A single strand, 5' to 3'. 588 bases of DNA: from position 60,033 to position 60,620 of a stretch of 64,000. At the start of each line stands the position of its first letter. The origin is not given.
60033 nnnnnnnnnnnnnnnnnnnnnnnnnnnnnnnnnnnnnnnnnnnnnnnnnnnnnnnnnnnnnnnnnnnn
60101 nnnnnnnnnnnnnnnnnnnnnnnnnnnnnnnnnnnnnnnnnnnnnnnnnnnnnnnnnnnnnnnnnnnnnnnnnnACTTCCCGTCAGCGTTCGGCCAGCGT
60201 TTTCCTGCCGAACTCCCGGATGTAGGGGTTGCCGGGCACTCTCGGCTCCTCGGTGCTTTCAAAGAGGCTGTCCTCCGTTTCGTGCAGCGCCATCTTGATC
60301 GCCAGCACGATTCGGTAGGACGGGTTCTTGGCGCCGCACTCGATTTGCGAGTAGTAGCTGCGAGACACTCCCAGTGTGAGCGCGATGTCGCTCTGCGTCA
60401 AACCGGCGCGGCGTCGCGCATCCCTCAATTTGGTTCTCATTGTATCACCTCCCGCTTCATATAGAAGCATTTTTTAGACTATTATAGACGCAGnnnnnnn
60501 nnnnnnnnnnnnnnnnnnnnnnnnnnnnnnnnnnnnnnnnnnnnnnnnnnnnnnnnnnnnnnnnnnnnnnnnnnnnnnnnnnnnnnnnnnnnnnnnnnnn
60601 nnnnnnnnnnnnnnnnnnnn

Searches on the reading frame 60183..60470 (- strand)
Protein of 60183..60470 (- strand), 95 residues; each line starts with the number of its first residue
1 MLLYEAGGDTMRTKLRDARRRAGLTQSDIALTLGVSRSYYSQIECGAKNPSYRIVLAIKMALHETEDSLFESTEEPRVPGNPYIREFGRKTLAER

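Call 17: search_protein_families(library=pfam, proteins=[window:60183-60470:-])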
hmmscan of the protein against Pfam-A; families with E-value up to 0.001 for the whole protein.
window:60183-60470:- (95 aa): 3 families
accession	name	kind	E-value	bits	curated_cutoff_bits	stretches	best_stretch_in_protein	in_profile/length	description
PF01381.28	HTH_3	-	2e-10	41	23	1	15-60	1-46/55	Helix-turn-helix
PF13560.12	HTH_31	-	3.5e-10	40.5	27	1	14-58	5-50/64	Helix-turn-helix domain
PF12844.13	HTH_19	-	7.8e-09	35.8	30.2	1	14-58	3-47/64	Helix-turn-helix domain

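Call 41: find_related_loci(query=A2, collection=viral_contigs, flank=8000)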
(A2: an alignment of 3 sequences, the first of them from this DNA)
Query A2 (85 aa) in viral_contigs; peptide patterns used: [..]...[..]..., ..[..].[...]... (x = any residue, [..] = any of these).
75 stretches matched a pattern; 52 encode a relative of the query (tblastn E <= 1e-3); 52 distinct loci.
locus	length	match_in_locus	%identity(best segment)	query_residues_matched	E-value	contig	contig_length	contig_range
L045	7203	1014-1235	85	12-85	4e-41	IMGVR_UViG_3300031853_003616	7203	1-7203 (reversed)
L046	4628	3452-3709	53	1-85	9e-23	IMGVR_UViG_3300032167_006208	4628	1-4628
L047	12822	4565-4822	53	1-85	1e-22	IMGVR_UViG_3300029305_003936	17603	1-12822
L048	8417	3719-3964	53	5-85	2e-19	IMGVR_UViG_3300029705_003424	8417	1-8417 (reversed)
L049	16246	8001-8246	53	5-85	2e-19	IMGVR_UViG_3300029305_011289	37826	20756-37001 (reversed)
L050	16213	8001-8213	46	1-72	9e-15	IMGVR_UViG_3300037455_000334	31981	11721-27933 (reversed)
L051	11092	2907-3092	48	1-62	2e-14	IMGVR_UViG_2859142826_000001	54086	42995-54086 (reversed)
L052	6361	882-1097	43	1-72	5e-14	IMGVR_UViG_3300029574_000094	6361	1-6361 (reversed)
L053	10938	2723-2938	43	1-72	6e-14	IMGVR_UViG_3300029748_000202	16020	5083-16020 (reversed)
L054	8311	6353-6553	43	1-67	1e-13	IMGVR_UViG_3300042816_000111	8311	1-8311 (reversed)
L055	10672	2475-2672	47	1-66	1e-13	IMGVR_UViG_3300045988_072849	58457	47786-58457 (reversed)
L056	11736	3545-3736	45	1-64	9e-14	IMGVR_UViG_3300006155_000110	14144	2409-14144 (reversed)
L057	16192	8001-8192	45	1-64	9e-14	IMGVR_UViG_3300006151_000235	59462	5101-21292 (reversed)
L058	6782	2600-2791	45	1-64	9e-14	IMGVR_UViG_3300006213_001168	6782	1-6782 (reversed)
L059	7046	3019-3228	41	1-71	1e-13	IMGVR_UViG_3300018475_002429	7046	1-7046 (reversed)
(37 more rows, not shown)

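Call 55: search_solved_structures(query=window:60186-60440:-, max_evalue=0.01)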
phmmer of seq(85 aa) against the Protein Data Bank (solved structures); distinct sequences matched with E-value up to 0.01: 10.
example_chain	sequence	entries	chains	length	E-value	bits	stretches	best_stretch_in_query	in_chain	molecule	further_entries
8tac_A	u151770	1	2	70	1.3e-05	28.3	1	4-51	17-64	DBP48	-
9sf2_A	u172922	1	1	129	2.6e-05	27.4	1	3-61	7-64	Transcriptional regulator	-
6jq1_A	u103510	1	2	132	0.00017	24.8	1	3-63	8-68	Transcriptional regulator, XRE family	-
1y7y_A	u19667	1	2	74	0.00075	22.7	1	4-53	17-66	C.AhdI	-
6rnz_A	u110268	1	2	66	0.0019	21.4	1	3-63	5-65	HTH-type transcriptional regulator DdrOC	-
1utx_A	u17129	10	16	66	0.0061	19.8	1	5-61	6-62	CYLR2 | cytolysin regulator 2 | PUTATIVE TRANSCRIPTION REGULATOR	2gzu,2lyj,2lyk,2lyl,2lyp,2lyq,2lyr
2b5a_A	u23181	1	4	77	0.0064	19.8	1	5-65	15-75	C.BclI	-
6rmq_A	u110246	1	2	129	0.0065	19.8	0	3-64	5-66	HTH-type transcriptional regulator DdrOC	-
6rnx_A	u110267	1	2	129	0.0066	19.7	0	3-64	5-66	HTH-type transcriptional regulator DdrOC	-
7t5u_A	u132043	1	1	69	0.0083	19.4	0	3-52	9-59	Helix-turn-helix domain-containing protein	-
